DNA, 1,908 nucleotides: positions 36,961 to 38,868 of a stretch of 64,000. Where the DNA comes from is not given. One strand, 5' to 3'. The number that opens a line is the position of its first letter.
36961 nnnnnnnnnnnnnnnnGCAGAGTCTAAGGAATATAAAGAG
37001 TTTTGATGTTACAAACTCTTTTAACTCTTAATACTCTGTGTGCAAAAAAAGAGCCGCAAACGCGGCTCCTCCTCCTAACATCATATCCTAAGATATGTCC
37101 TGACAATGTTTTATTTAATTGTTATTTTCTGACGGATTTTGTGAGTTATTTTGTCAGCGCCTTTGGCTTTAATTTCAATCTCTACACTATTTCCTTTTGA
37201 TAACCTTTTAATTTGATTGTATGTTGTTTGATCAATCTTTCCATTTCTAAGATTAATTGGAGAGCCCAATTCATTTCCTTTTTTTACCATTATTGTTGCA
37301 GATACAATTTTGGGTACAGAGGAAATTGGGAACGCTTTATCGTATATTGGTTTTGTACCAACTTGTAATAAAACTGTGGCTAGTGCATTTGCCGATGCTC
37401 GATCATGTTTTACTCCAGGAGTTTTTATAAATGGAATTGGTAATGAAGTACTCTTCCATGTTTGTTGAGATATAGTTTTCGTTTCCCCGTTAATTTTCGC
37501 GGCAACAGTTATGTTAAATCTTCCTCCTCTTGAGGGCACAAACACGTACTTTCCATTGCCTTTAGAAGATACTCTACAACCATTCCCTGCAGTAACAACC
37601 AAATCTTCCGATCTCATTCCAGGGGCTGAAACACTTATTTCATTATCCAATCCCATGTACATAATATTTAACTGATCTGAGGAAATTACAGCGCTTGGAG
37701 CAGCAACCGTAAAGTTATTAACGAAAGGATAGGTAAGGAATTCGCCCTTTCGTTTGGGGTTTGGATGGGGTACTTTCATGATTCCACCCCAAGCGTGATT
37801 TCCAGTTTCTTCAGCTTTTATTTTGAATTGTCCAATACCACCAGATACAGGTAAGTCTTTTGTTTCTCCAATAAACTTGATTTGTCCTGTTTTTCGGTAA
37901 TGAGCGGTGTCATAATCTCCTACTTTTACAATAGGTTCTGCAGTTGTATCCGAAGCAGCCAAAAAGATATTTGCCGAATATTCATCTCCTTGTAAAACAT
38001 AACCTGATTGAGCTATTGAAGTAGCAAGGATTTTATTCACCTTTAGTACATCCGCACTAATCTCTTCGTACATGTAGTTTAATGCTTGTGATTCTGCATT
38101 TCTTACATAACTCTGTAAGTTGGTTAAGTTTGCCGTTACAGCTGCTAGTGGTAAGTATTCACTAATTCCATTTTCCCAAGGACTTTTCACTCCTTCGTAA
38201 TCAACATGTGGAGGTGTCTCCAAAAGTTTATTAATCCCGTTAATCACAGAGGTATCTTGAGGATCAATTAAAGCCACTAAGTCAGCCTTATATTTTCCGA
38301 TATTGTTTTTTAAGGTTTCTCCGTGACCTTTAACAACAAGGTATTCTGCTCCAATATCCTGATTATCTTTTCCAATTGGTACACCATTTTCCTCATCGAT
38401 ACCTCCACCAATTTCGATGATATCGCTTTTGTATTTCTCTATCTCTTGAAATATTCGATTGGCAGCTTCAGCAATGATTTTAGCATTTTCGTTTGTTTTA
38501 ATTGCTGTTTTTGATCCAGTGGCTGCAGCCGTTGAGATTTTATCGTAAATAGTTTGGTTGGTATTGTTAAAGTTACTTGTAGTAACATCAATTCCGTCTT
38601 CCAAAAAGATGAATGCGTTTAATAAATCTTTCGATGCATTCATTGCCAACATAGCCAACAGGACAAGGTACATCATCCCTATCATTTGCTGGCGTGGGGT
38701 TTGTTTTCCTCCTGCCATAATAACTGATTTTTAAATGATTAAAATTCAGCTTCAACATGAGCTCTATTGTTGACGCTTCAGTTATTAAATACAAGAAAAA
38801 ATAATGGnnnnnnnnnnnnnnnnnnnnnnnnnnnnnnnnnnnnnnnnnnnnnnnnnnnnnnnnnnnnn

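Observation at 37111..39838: CheY-like receiver, Hpt protein and orphan GldM/PorM-like gene in one apparent operon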

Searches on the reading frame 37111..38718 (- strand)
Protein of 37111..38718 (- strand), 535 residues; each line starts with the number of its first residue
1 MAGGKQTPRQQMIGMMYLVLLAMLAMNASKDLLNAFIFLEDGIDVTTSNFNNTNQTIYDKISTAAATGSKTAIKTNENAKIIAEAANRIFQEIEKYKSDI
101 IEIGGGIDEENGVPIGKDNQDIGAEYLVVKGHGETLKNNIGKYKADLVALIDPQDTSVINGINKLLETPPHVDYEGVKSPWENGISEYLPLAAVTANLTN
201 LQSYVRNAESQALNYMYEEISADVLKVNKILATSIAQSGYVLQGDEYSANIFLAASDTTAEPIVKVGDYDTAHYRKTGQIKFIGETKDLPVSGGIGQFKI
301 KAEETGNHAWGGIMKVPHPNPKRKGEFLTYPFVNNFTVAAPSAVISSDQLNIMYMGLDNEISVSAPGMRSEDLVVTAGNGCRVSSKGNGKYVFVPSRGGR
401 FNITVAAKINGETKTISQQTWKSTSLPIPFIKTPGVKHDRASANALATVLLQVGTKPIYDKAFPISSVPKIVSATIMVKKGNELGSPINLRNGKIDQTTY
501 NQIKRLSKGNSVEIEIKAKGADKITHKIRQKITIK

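Call 3: search_protein_families(library=pfam, proteins=[window:37111-38718:-], max_evalue=0.01)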
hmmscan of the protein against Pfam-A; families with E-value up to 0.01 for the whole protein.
window:37111-38718:- (535 aa): 3 families
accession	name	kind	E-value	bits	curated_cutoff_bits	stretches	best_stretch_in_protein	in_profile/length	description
PF12081.13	GldM_1st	-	1.5e-31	110.4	25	1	31-218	1-193/194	GldM N-terminal domain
PF21602.3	GldM_3rd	-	4.7e-19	68.9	25.2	1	342-421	1-79/82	GldM third domain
PF21601.3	GldM_2nd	-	7.8e-18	65.2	24.4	1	223-339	3-97/98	GldM second domain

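Call 4: search_protein_families(library=ncbifam, proteins=[window:37111-38718:-], max_evalue=0.01)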
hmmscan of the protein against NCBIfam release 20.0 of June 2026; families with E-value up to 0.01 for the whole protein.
window:37111-38718:- (535 aa): 1 family
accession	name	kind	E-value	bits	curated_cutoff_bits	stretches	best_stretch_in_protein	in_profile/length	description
TIGR03517.2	GldM_gliding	equivalog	2e-81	274.4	180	1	1-530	1-518/524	type IX secretion system motor protein PorM/GldM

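Call 7: find_encoding_contigs(protein=window:37111-38718:-, flank=10000, max_places=6)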
Protein window:37111-38718:- (535 aa): no gene with exactly this product is on record in the collection.

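Call 9: find_homologous_proteins(query=window:37111-38718:-, max_evalue=0.00001)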
Query window:37111-38718:- (535 aa): 1418 proteins with E <= 0.00001 among 8000 candidates; the best 120 are listed.
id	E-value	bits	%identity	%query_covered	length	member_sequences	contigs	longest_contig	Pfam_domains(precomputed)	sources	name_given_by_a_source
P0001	0.0e+0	1151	97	100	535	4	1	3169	PF12081.14,PF21602.4,PF21601.4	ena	-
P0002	0.0e+0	1029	85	100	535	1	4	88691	PF12081.14,PF21602.4,PF21601.4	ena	-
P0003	2.5e-282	955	80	100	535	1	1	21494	PF12081.14,PF21602.4,PF21601.4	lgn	-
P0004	6.1e-264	894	76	100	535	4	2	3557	PF12081.14,PF21602.4,PF21601.4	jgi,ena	-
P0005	2.6e-254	863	72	100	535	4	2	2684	PF12081.14,PF21602.4,PF21601.4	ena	-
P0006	2.6e-253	859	74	100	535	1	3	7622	PF12081.14,PF21602.4,PF21601.4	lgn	-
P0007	1.0e-251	854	71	100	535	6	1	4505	PF12081.14,PF21602.4,PF21601.4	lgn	-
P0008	1.9e-251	853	72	100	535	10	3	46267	PF12081.14,PF21602.4,PF21601.4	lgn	-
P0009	2.7e-250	849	72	100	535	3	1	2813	PF12081.14,PF21602.4,PF21601.4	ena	-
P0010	4.7e-250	849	72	100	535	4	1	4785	PF12081.14,PF21602.4,PF21601.4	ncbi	-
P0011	8.0e-250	848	71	100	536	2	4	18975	PF12081.14,PF21602.4,PF21601.4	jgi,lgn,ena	-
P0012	2.7e-246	836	70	100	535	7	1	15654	PF12081.14,PF21602.4,PF21601.4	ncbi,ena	-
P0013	1.0e-245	834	71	100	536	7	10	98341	PF12081.14,PF21602.4,PF21601.4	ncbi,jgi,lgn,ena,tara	tara:strand:- start:27175 stop:28785 length:1611 start_codon:yes stop_codon:yes gene_type:complete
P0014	1.0e-240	818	68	100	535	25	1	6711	PF12081.14,PF21602.4,PF21601.4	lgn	-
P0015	1.7e-240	817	69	100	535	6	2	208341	PF12081.14,PF21602.4,PF21601.4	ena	-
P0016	3.1e-240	816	68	100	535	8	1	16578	PF12081.14,PF21602.4,PF21601.4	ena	-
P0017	4.5e-240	816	70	100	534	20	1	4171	PF12081.14,PF21602.4,PF21601.4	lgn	-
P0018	1.3e-239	814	69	100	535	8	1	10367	PF12081.14,PF21602.4,PF21601.4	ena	-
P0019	1.6e-239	814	68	100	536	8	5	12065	PF12081.14,PF21602.4,PF21601.4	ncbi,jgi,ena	-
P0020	6.5e-235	799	68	100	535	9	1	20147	PF12081.14,PF21602.4,PF21601.4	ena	-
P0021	6.3e-234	795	67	100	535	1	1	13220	PF12081.14,PF21602.4,PF21601.4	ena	-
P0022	3.0e-229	780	67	100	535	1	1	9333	PF12081.14,PF21602.4,PF21601.4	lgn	-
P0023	3.6e-217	740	63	100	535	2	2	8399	PF12081.14,PF21602.4,PF21601.4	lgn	-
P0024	1.3e-214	732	63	100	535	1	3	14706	PF12081.14,PF21602.4,PF21601.4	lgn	-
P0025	2.7e-211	721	63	100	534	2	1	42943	PF12081.14,PF21602.4,PF21601.4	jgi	jgi:gliding motility-associated protein GldM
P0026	3.5e-206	704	61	100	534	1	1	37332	PF12081.14,PF21602.4,PF21601.4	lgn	-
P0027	4.5e-206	703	62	100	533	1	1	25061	PF12081.14,PF21602.4,PF21601.4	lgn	-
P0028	4.2e-201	687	59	100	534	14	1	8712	PF12081.14,PF21602.4,PF21601.4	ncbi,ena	-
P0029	3.8e-200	684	59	100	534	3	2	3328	PF12081.14,PF21602.4,PF21601.4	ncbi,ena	-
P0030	7.2e-191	653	75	75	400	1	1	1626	PF12081.14,PF21602.4,PF21601.4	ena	-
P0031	1.4e-188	646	57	100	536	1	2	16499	PF12081.14,PF21602.4,PF21601.4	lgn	-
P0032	5.1e-185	634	57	98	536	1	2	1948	PF12081.14,PF21602.4,PF21601.4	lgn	-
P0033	1.1e-182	626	56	99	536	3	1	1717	PF12081.14,PF21602.4,PF21601.4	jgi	-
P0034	3.2e-179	615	55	99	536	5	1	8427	PF12081.14,PF21602.4,PF21601.4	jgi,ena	jgi:gliding motility-associated protein GldM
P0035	8.3e-177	607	54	100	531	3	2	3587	PF12081.14,PF21602.4,PF21601.4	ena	-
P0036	3.8e-175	601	51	100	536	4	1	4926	PF12081.14,PF21602.4,PF21601.4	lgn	-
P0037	2.8e-172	592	51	100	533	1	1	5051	PF12081.14,PF21602.4,PF21601.4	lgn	-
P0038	1.3e-170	586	52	100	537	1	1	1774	PF12081.14,PF21602.4,PF21601.4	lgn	-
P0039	1.0e-169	584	51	100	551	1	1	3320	PF12081.14,PF21602.4,PF21601.4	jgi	jgi:gliding motility-associated protein GldM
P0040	1.9e-169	583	51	100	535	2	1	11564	PF12081.14,PF21602.4,PF21601.4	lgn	-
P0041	2.0e-168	579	51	99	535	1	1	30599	PF12081.14,PF21602.4,PF21601.4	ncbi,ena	-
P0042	4.3e-168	578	52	100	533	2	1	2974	PF12081.14,PF21602.4,PF21601.4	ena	-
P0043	1.6e-167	576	51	100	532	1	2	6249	PF12081.14,PF21602.4,PF21601.4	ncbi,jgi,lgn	ncbi:MAG: gliding motility-associated protein GldM [Saprospiraceae bacterium]|jgi:gliding motility-a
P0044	7.0e-166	571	50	100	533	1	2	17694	PF12081.14,PF21602.4,PF21601.4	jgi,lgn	jgi:gliding motility-associated protein GldM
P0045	2.8e-165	569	49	100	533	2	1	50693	PF12081.14,PF21602.4,PF21601.4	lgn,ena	-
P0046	5.3e-165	568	50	100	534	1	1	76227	PF12081.14,PF21602.4,PF21601.4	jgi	-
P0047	9.1e-161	554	49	100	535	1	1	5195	PF12081.14,PF21602.4,PF21601.4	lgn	-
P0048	4.3e-156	539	49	100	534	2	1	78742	PF12081.14,PF21602.4,PF21601.4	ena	-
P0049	5.9e-155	535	50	100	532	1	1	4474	PF12081.14,PF21602.4,PF21601.4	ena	-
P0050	2.2e-153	530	50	100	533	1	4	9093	PF12081.14,PF21602.4,PF21601.4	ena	-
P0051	2.8e-152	526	48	100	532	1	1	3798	PF12081.14,PF21602.4,PF21601.4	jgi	jgi:gliding motility-associated protein GldM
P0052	4.5e-150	519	49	100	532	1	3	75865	PF12081.14,PF21602.4,PF21601.4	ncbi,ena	-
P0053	1.7e-148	513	48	99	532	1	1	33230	PF12081.14,PF21602.4,PF21601.4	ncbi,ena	-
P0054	4.8e-147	509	46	100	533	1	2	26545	PF12080.15,PF12081.14,PF21602.4,PF21601.4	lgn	-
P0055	5.4e-147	509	47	100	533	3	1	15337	PF12081.14,PF21602.4,PF21601.4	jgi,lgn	jgi:gliding motility-associated protein GldM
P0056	1.3e-145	504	47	100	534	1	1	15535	PF12081.14,PF21602.4,PF21601.4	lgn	-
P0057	3.2e-145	503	46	100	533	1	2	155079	PF12081.14,PF21602.4,PF21601.4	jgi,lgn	jgi:gliding motility-associated protein GldM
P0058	5.8e-144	499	47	100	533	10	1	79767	PF12081.14,PF21602.4,PF21601.4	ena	-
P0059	2.5e-143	496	47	100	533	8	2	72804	PF12081.14,PF21602.4,PF21601.4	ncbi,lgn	-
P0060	8.3e-143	495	47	100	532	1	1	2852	PF12081.14,PF21602.4,PF21601.4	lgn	-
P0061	4.4e-141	489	48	97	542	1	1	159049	PF12080.15,PF12081.14,PF21602.4,PF21601.4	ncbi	ncbi:MAG: gliding motility protein GldM [Flavobacteriales bacterium]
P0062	1.6e-139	484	54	80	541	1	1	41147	PF12080.15,PF12081.14,PF21602.4,PF21601.4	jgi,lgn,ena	-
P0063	3.1e-138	480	46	100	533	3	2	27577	PF12081.14,PF21602.4,PF21601.4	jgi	jgi:gliding motility-associated protein GldM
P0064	1.4e-137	478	44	100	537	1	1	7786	PF12081.14,PF21602.4,PF21601.4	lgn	-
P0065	6.0e-133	462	46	100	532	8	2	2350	PF12081.14,PF21602.4,PF21601.4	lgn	-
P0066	1.4e-128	448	43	99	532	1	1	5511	PF12081.14,PF21602.4,PF21601.4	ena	-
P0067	1.8e-121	424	42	96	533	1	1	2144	PF12081.14,PF21602.4,PF21601.4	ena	-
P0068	1.1e-112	395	40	98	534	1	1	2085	PF12080.15,PF12081.14,PF21602.4,PF21601.4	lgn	-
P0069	5.6e-111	390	39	99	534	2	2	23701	PF12080.15,PF12081.14,PF21602.4,PF21601.4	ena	-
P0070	5.3e-97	344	48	64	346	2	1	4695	PF21602.4,PF21601.4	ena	-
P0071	1.2e-76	277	35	98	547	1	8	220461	PF12080.15,PF12081.14,PF21602.4,PF21601.4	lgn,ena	-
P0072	1.9e-76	276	42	63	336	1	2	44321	PF21602.4,PF21601.4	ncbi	ncbi:MAG: hypothetical protein ACO3EE_03340 [Flavobacteriales bacterium]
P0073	3.0e-74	269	34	98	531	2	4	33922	PF12080.15,PF12081.14,PF21602.4,PF21601.4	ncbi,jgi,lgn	ncbi:MAG: gliding motility-associated protein GldM [Flavobacteriales bacterium]|jgi:gliding motility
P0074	3.5e-74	268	36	90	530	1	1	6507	PF12080.15,PF12081.14,PF21602.4,PF21601.4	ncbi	-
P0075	2.1e-73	266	36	98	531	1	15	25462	PF12080.15,PF12081.14,PF21602.4,PF21601.4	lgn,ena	-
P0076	2.3e-72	262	32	99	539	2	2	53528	PF12080.15,PF12081.14,PF21602.4,PF21601.4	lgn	-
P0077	3.2e-72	262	34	81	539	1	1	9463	PF12080.15,PF12081.14,PF21602.4,PF21601.4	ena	-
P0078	1.5e-71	260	34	98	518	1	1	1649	PF12080.15,PF12081.14,PF21602.4,PF21601.4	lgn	-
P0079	2.0e-71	259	37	80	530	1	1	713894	PF12080.15,PF12081.14,PF21602.4,PF21601.4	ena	-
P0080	2.1e-71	259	33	97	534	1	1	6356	PF12080.15,PF12081.14,PF21602.4,PF21601.4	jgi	-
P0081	1.1e-70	257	32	81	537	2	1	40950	PF12080.15,PF12081.14,PF21602.4,PF21601.4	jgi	jgi:gliding motility-associated protein GldM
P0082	2.5e-70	256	32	81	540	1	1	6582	PF12080.15,PF12081.14,PF21602.4,PF21601.4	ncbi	-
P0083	3.6e-70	255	32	81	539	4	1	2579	PF12080.15,PF12081.14,PF21602.4,PF21601.4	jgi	jgi:gliding motility-associated protein GldM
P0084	4.1e-70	255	38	81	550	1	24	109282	PF12080.15,PF12081.14,PF21602.4,PF21601.4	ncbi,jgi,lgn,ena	-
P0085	8.8e-70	254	33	99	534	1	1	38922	PF12080.15,PF12081.14,PF21602.4,PF21601.4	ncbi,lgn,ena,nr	ncbi:MAG: gliding motility-associated protein GldM [Bacteroidetes bacterium]|nr:MAG: gliding motilit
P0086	1.0e-69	254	32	98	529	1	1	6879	PF12080.15,PF12081.14,PF21602.4,PF21601.4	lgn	-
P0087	1.2e-69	253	32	98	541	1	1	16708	PF12080.15,PF12081.14,PF21602.4,PF21601.4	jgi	jgi:gliding motility-associated protein GldM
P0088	1.7e-69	253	36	81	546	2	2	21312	PF12080.15,PF12081.14,PF21602.4,PF21601.4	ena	-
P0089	1.7e-69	253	35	84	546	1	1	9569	PF12080.15,PF12081.14,PF21602.4,PF21601.4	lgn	-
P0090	3.2e-69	252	38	81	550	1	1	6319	PF12080.15,PF12081.14,PF21602.4,PF21601.4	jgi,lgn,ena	-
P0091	4.8e-69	251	38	73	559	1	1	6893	PF12080.15,PF12081.14,PF21602.4,PF21601.4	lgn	-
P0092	1.0e-68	250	36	82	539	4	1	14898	PF12080.15,PF12081.14,PF21602.4,PF21601.4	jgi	-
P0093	1.8e-68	250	36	81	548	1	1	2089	PF12080.15,PF12081.14,PF21602.4,PF21601.4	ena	-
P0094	2.0e-68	249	33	89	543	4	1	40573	PF12080.15,PF12081.14,PF21602.4,PF21601.4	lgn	-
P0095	2.8e-68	249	34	87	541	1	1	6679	PF12080.15,PF12081.14,PF21602.4,PF21601.4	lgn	-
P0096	4.3e-68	248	32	85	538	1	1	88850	PF12080.15,PF12081.14,PF21602.4,PF21601.4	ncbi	ncbi:MAG: gliding motility protein GldM [Bacteroidales bacterium]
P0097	5.6e-68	248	33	99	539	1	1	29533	PF12080.15,PF12081.14,PF21602.4,PF21601.4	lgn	-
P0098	5.9e-68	248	31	99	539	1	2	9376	PF12080.15,PF12081.14,PF21602.4,PF21601.4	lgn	-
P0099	8.5e-68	247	37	81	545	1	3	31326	PF12080.15,PF12081.14,PF21602.4,PF21601.4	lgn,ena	-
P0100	8.6e-68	247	35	98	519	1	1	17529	PF12080.15,PF12081.14,PF21602.4,PF21601.4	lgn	-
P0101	1.1e-67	247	37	81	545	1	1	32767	PF12080.15,PF12081.14,PF21602.4,PF21601.4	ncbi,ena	-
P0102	1.2e-67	247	37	81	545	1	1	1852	PF12080.15,PF12081.14,PF21602.4,PF21601.4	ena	-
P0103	1.3e-67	247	37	81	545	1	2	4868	PF12080.15,PF12081.14,PF21602.4,PF21601.4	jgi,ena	-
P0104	1.3e-67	247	37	81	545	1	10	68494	PF12080.15,PF12081.14,PF21602.4,PF21601.4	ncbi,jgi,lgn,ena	jgi:gliding motility-associated protein GldM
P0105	1.9e-67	246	31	99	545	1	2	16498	PF12080.15,PF12081.14,PF21602.4,PF21601.4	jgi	jgi:gliding motility-associated protein GldM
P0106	3.1e-67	245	32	98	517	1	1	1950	PF12080.15,PF12081.14,PF21602.4,PF21601.4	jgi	jgi:gliding motility-associated protein GldM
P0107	4.2e-67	245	33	96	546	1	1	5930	PF12080.15,PF12081.14,PF21602.4,PF21601.4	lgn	-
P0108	4.6e-67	245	38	74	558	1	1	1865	PF12080.15,PF12081.14,PF21602.4,PF21601.4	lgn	-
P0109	6.4e-67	244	31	99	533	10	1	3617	PF12080.15,PF12081.14,PF21602.4,PF21601.4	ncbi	ncbi:MAG: gliding motility protein GldM [Bacteroidia bacterium]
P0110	1.3e-66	243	35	96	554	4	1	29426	PF12080.15,PF12081.14,PF21602.4,PF21601.4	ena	-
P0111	1.6e-66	243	35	96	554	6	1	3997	PF12080.15,PF12081.14,PF21602.4,PF21601.4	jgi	-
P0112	1.7e-66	243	33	99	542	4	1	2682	PF12080.15,PF12081.14,PF21602.4,PF21601.4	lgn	-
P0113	1.8e-66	243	36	81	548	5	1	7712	PF12080.15,PF12081.14,PF21602.4,PF21601.4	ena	-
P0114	2.0e-66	243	30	99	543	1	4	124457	PF12080.15,PF12081.14,PF21602.4,PF21601.4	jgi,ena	jgi:gliding motility-associated protein GldM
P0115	2.1e-66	243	32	98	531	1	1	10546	PF12080.15,PF12081.14,PF21602.4,PF21601.4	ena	-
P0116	2.3e-66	243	37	74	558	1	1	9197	PF12080.15,PF12081.14,PF21602.4,PF21601.4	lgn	-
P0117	3.1e-66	242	33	99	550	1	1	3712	PF12080.15,PF12081.14,PF21602.4,PF21601.4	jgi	-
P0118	3.7e-66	242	38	74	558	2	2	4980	PF12080.15,PF12081.14,PF21602.4,PF21601.4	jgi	-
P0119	4.9e-66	242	37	80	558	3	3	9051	PF12080.15,PF12081.14,PF21602.4,PF21601.4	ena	-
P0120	7.4e-66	241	30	99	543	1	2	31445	PF12080.15,PF12081.14,PF21602.4,PF21601.4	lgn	-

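Call 10: find_encoding_contigs(protein=P0002, flank=10000, max_places=2)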
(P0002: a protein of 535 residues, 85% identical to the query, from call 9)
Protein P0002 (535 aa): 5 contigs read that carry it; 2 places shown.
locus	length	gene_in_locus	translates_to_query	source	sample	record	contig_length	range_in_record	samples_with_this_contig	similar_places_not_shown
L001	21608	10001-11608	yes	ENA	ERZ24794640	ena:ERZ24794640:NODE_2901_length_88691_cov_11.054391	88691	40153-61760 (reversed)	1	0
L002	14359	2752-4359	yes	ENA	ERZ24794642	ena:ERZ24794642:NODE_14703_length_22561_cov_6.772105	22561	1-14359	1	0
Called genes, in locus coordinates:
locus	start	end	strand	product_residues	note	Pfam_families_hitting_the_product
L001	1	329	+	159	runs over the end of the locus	-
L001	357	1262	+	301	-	PF02016:Peptidase_S66, PF17676:Peptidase_S66C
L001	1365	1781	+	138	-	-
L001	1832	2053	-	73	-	PF11387:DUF2795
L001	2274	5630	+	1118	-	PF17757:UvrB_inter, PF02559:CarD_TRCF_RID, PF00270:DEAD, PF04851:ResIII (weak), PF00271:Helicase_C, PF03461:TRCF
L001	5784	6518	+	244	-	PF01381:HTH_3, PF12844:HTH_19, PF13443:HTH_26 (faint), PF00717:Peptidase_S24 (weak)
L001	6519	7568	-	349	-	PF01553:Acyltransferase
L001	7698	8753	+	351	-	PF00970:FAD_binding_6, PF08030:NAD_binding_6 (weak), PF00175:NAD_binding_1, PF00111:Fer2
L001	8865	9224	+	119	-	PF00072:Response_reg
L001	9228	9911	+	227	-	PF01627:Hpt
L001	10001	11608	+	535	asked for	PF12081:GldM_1st, PF21601:GldM_2nd, PF21602:GldM_3rd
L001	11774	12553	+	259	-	PF01596:Methyltransf_3 (weak), PF13578:Methyltransf_24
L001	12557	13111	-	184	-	PF06271:RDD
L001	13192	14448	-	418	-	PF00438:S-AdoMet_synt_N, PF02772:S-AdoMet_synt_M, PF02773:S-AdoMet_synt_C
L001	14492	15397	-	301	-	PF00005:ABC_tran, PF13304:AAA_21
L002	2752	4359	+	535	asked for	PF12081:GldM_1st, PF21601:GldM_2nd, PF21602:GldM_3rd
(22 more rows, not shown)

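Call 11: find_encoding_contigs(protein=P0015, flank=10000, max_places=2)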
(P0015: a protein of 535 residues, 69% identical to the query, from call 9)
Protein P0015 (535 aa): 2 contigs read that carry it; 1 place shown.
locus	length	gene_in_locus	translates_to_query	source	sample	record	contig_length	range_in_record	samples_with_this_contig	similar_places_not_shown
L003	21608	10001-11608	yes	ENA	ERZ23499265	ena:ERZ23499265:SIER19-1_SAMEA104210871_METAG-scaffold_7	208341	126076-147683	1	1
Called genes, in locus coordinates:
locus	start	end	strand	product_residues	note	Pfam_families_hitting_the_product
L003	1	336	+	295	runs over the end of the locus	-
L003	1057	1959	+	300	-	PF02016:Peptidase_S66, PF17676:Peptidase_S66C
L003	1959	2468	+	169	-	-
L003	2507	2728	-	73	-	PF11387:DUF2795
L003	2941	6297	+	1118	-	PF17757:UvrB_inter, PF02559:CarD_TRCF_RID, PF00270:DEAD, PF04851:ResIII (weak), PF00271:Helicase_C, PF03461:TRCF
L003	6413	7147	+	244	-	PF01381:HTH_3, PF12844:HTH_19, PF13560:HTH_31 (weak), PF00717:Peptidase_S24 (faint)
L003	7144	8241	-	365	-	PF01553:Acyltransferase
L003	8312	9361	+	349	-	PF00970:FAD_binding_6, PF08030:NAD_binding_6 (faint), PF00175:NAD_binding_1, PF00111:Fer2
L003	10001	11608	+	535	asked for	PF12081:GldM_1st, PF21601:GldM_2nd, PF21602:GldM_3rd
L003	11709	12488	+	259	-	PF01596:Methyltransf_3 (weak), PF13578:Methyltransf_24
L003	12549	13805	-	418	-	PF00438:S-AdoMet_synt_N, PF02772:S-AdoMet_synt_M, PF02773:S-AdoMet_synt_C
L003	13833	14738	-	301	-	PF00005:ABC_tran, PF13304:AAA_21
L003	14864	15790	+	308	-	PF16745:RsgA_N, PF03193:RsgA_GTPase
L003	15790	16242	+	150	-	PF02580:Tyr_Deacylase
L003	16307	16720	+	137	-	PF01220:DHquinase_II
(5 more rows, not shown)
